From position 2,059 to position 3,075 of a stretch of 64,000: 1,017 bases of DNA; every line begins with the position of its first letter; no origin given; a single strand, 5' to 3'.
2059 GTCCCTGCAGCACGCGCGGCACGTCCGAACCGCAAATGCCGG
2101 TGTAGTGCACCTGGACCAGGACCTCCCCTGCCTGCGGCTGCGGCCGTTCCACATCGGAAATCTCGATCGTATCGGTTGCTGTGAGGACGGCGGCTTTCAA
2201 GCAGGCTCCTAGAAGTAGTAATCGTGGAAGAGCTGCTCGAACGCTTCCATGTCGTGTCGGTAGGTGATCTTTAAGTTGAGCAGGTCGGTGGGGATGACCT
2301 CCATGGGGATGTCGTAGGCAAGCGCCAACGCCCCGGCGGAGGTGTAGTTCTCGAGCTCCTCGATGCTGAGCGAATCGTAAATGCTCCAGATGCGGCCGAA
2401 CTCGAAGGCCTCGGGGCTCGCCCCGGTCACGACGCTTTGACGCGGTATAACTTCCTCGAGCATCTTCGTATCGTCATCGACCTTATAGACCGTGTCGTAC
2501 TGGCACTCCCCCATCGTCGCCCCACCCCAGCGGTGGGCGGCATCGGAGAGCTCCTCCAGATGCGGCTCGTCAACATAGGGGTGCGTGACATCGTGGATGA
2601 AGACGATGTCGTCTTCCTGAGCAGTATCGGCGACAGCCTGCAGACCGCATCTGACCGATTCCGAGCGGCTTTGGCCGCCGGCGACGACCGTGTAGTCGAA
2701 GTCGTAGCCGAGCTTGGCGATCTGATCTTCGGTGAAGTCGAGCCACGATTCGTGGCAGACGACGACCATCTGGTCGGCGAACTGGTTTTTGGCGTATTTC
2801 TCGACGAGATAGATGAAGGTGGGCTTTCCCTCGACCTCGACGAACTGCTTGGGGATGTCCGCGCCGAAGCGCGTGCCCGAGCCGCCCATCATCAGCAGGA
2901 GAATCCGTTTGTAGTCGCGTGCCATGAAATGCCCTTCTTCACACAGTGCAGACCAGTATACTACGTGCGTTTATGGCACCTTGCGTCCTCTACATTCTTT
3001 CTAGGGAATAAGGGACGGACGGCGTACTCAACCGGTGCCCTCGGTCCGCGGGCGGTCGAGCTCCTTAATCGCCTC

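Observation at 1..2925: GatZ-like enzyme, Zn-dehydrogenase and cytidylyltransferase: a possible CDP-hexitol route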

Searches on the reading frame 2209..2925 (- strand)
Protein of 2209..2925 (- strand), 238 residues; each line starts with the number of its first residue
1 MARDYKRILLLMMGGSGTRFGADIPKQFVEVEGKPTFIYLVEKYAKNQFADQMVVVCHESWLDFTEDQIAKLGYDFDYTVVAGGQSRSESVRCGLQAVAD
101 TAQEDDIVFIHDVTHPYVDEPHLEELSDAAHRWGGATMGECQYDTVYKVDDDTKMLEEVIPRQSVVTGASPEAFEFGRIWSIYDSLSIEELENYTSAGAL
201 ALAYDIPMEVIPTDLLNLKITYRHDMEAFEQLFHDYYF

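Call 6: search_protein_families(library=pfam, proteins=[window:2209-2925:-], max_evalue=0.01)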
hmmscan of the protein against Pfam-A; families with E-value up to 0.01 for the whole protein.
window:2209-2925:- (238 aa): 2 families
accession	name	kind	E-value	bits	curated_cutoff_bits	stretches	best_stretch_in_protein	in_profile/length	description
PF01128.25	IspD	-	1.1e-26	94.4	27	1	10-229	4-215/221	2-C-methyl-D-erythritol 4-phosphate cytidylyltransferase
PF12804.13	NTP_transf_3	-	9.4e-11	42.6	27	1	10-135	2-116/160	MobA-like NTP transferase domain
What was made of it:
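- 2209..2925 (-): IspD/TarI-superfamily cytidylyltransferase of a distinct subfamily. Predicted hexitol-phosphate cytidylyltransferase forming the CDP-hexitol. PF01128 at 1e-26 (call 6).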

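Call 7: search_protein_families(library=ncbifam, proteins=[window:2209-2925:-], max_evalue=0.01)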
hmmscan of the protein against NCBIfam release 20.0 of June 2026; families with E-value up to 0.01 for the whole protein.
window:2209-2925:- (238 aa): 13 families
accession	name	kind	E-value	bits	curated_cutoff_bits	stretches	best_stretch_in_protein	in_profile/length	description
TIGR00453.1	ispD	equivalog_domain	4.8e-37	127.5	181.3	1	9-232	2-218/219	2-C-methyl-D-erythritol 4-phosphate cytidylyltransferase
NF001183.0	PRK00155.1-3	subfamily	5.3e-35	120.8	166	1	11-230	6-228/237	D-ribitol-5-phosphate cytidylyltransferase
NF001186.0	PRK00155.2-3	equivalog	2e-31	109.2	253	1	6-233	4-222/224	2-C-methyl-D-erythritol 4-phosphate cytidylyltransferase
NF006899.0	PRK09382.1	equivalog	3.5e-27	95.5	417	1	8-233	8-220/387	bifunctional 2-C-methyl-D-erythritol 4-phosphate cytidylyltransferase/2-C-methyl-D-erythritol 2,4-cyclodiphosphate synthase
NF009924.0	PRK13385.1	subfamily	6.6e-26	91.3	342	1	9-227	5-217/230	2-C-methyl-D-erythritol 4-phosphate cytidylyltransferase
TIGR01173.1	glmU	equivalog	1.4e-05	24.1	366.85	1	11-132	5-119/452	bifunctional UDP-N-acetylglucosamine diphosphorylase/glucosamine-1-phosphate N-acetyltransferase GlmU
TIGR00454.1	TIGR00454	hypoth_equivalog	2e-05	24.6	174.7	1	10-78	4-69/183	TIGR00454 family protein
NF001457.0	PRK00317.1-3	equivalog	6.4e-05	22.5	164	1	11-67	6-61/200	molybdenum cofactor guanylyltransferase MobA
NF010933.0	PRK14353.1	equivalog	8.5e-05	21.3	505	1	8-130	7-124/453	bifunctional UDP-N-acetylglucosamine diphosphorylase/glucosamine-1-phosphate N-acetyltransferase GlmU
NF045495.1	AdoCbiPCobY_Meth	equivalog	0.00048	19.7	250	1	10-57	4-51/195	adenosylcobinamide-phosphate guanylyltransferase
NF010932.0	PRK14352.1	equivalog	0.00058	18.6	611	1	8-131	8-127/488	bifunctional UDP-N-acetylglucosamine diphosphorylase/glucosamine-1-phosphate N-acetyltransferase GlmU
TIGR01479.1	GMP_PMI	equivalog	0.0029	16.5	372.95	1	11-123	5-122/467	mannose-1-phosphate guanylyltransferase/mannose-6-phosphate isomerase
NF010939.0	PRK14359.1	equivalog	0.006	15.2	592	0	9-127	5-115/430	bifunctional UDP-N-acetylglucosamine diphosphorylase/glucosamine-1-phosphate N-acetyltransferase GlmU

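Call 15: search_solved_structures(query=window:2209-2925:-, max_evalue=0.00001, show_alignments=2)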
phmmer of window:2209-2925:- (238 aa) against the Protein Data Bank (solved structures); distinct sequences matched with E-value up to 0.00001: 23.
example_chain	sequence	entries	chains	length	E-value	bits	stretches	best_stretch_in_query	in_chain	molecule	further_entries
3f1c_A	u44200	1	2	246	9.6e-29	103.7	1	11-230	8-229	Putative 2-C-methyl-D-erythritol 4-phosphate cytidylyltransferase 2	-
4jis_A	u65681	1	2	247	2e-27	99.4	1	11-231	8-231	ribitol-5-phosphate cytidylyltransferase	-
1vpa_A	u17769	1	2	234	3.9e-22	82.1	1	6-228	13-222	2-C-methyl-D-erythritol 4-phosphate cytidylyltransferase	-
6xhp_A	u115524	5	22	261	1.4e-21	80.3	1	11-229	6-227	Ribitol-5-phosphate cytidylyltransferase 1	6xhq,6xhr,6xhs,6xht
2vsh_A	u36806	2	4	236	3e-18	69.4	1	11-229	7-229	2-C-METHYL-D-ERYTHRITOL 4-PHOSPHATE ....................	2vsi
5ddt_A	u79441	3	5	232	1.6e-16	63.7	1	11-231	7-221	2-C-methyl-D-erythritol 4-phosphate cytidylyltransferase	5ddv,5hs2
5mrq_A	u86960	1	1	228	4.5e-15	59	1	9-232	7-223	2-C-methyl-D-erythritol 4-phosphate cytidylyltransferase, chloroplastic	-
2yc3_A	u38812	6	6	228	1.6e-14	57.1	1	9-232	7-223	2-C-METHYL-D-ERYTHRITOL 4-PHOSPHATE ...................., CHLOROPLASTIC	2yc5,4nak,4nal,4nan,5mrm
2ycm_A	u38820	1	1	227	1.7e-14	57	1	9-232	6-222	2-C-METHYL-D-ERYTHRITOL 4-PHOSPHATE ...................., CHLOROPLASTIC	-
1w77_A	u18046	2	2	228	3.1e-14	56.2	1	9-232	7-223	2C-METHYL-D-ERYTHRITOL 4-PHOSPHATE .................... | 2-C-methyl-D-erythritol 4-phosphate cytidylyltransferase, chloroplastic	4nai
5mrn_A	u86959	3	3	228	5.8e-14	55.4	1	9-226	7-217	2-C-methyl-D-erythritol 4-phosphate cytidylyltransferase, chloroplastic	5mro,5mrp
1vgw_A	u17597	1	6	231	2.3e-13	53.4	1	5-226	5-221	4-diphosphocytidyl-2C-methyl-D-erythritol synthase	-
1vgz_A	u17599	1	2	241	2.6e-13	53.2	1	5-226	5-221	4-diphosphocytidyl-2C-methyl-D-erythritol synthase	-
4cvh_A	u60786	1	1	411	7.9e-13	51.6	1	10-233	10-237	ISOPRENOID SYNTHASE DOMAIN-CONTAINING PROTEIN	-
4myb_A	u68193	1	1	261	1.2e-12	51.1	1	9-228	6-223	2-C-methyl-D-erythritol 4-phosphate cytidylyltransferase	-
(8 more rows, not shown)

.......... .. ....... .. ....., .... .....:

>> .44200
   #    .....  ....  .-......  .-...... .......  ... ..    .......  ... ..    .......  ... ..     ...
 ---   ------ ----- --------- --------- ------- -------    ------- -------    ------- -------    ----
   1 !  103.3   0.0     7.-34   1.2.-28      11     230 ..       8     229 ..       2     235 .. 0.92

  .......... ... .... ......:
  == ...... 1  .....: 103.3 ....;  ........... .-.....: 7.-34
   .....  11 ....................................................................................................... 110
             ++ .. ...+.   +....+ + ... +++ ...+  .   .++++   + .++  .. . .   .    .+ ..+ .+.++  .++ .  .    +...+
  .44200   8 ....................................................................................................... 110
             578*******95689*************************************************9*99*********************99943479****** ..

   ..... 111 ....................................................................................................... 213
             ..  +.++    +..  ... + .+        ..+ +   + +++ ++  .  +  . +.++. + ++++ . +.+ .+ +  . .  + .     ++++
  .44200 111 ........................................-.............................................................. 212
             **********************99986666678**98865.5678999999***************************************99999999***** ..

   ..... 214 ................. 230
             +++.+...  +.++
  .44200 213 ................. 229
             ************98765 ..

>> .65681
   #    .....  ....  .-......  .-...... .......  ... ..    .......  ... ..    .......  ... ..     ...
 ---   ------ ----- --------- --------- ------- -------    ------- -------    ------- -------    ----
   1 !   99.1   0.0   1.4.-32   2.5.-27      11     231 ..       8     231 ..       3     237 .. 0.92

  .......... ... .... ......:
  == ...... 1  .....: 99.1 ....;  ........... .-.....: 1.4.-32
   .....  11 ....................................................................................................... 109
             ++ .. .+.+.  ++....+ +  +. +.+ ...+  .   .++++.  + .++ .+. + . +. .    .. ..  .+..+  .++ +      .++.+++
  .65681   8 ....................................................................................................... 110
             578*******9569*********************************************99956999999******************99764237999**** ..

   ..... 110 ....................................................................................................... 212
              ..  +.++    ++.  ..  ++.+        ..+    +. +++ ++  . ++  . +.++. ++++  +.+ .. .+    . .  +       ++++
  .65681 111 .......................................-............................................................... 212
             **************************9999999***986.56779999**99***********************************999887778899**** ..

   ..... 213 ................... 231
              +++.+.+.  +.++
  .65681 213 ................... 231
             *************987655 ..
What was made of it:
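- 2209..2925 (-): The closest structures are TarI-type (3f1c, 4jis, 6xhp; call 15).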

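Call 44: find_related_loci(query=A2, collection=metagenome_contigs, flank=6000)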
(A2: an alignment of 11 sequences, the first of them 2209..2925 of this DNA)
Query A2 (238 aa) in metagenome_contigs; peptide patterns used: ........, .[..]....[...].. (x = any residue, [..] = any of these).
600 stretches matched a pattern (row limit reached: there are more); 500 encode a relative of the query (tblastn E <= 1e-3); the best 80 are kept; 80 distinct loci.
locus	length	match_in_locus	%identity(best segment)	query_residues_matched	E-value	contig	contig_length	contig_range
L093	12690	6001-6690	63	9-238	2e-101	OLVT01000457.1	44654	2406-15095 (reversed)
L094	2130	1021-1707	54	10-238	3e-84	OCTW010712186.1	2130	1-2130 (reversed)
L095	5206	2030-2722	49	7-238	2e-73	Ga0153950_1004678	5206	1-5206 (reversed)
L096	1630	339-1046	47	1-238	8e-77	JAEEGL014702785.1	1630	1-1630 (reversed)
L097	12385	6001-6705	47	3-238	3e-71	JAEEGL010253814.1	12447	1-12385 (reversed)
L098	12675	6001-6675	36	7-232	2e-46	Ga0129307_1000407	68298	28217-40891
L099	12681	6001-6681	32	10-233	6e-33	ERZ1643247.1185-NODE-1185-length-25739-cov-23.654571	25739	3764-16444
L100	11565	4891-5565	32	5-233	2e-32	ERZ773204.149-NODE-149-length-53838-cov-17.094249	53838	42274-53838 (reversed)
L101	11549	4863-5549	29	10-235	2e-32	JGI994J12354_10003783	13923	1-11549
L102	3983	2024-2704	28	10-233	6e-32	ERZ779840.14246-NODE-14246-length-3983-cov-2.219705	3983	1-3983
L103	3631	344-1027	28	10-234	2e-31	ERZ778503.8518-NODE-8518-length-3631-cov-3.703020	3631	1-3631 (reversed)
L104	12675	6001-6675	27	11-233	2e-30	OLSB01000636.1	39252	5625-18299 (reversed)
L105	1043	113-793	29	10-233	3e-31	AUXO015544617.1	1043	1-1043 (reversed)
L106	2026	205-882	30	11-233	4e-30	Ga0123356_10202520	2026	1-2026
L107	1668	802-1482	29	10-233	4e-30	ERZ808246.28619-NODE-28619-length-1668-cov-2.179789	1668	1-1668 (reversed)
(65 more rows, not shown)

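Call 48: search_protein_families(library=pfam, proteins=[L097:251-1300:+, L097:1315-2151:+, L097:2167-3372:+, L097:3375-4880:+, L097:4877-5989:+, L097:6704-8551:+, L097:8526-9551:+, L097:9977-12214:+, L095:31-702:+, L095:722-2023:+], max_evalue=0.0001)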
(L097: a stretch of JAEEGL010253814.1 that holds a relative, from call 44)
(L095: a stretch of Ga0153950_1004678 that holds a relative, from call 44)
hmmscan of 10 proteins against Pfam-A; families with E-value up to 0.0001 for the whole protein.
L097:251-1300:+ (349 aa): 3 families
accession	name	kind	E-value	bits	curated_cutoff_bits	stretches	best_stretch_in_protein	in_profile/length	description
PF08240.17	ADH_N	-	2.9e-29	101.8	23.5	1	23-129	1-101/104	Alcohol dehydrogenase GroES-like domain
PF00107.32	ADH_zinc_N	-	2.4e-25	89.4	31.8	1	171-295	2-122/129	Zinc-binding dehydrogenase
PF13602.12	ADH_zinc_N_2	-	1.5e-07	32.9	27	1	203-344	1-133/134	Zinc-binding dehydrogenase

L097:1315-2151:+ (278 aa): 1 family
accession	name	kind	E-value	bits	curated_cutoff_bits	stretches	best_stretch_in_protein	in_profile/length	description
PF01061.29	ABC2_membrane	-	2.2e-11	44.2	26.9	1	21-236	2-210/211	ABC-2 type transporter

L097:2167-3372:+ (401 aa): 3 families
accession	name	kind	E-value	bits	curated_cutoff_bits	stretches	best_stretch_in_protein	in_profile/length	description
PF00005.33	ABC_tran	-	3.6e-22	79.9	25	1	44-174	2-135/137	ABC transporter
PF14524.12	Wzt_C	-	4.9e-10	40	30.4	1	273-362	15-105/143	Wzt C-terminal domain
PF13304.12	AAA_21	-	1.7e-05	25.5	27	0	123-174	212-267/304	AAA domain, putative AbiEii toxin, Type IV TA system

L097:3375-4880:+ (501 aa): 1 family
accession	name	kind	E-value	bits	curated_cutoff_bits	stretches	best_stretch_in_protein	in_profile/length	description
PF04464.20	Glyphos_transf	-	1.9e-60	205.2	22.1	1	140-467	8-334/367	CDP-Glycerol:Poly(glycerophosphate) glycerophosphotransferase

L097:4877-5989:+ (370 aa): 1 family
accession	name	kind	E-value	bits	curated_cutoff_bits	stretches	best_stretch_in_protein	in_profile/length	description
PF04464.20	Glyphos_transf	-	3e-45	155.2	22.1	1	28-353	11-349/367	CDP-Glycerol:Poly(glycerophosphate) glycerophosphotransferase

L097:6704-8551:+ (615 aa): 1 family
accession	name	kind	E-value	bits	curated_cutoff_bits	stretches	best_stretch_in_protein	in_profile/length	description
PF04464.20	Glyphos_transf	-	2.4e-69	234.5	22.1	1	217-570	6-363/367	CDP-Glycerol:Poly(glycerophosphate) glycerophosphotransferase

L097:8526-9551:+ (341 aa): 1 family
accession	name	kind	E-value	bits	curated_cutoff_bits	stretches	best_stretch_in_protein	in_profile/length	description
PF01757.29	Acyl_transf_3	-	4.5e-20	72.4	31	1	12-317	3-323/326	Acyltransferase domain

L097:9977-12214:+ (745 aa): 1 family
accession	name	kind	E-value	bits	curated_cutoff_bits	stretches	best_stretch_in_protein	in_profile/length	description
PF04991.19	LicD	-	1.4e-30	107.5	22.6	1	34-258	1-227/227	LicD family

L095:31-702:+ (223 aa): 1 family
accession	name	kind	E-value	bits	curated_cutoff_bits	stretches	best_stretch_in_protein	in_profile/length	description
PF04464.20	Glyphos_transf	-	1.7e-39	136.3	22.1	1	3-207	150-366/367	CDP-Glycerol:Poly(glycerophosphate) glycerophosphotransferase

L095:722-2023:+ (433 aa): 1 family
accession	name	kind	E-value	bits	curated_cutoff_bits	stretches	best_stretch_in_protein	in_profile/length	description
PF04464.20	Glyphos_transf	-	3.6e-71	240.5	22.1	1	66-428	9-366/367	CDP-Glycerol:Poly(glycerophosphate) glycerophosphotransferase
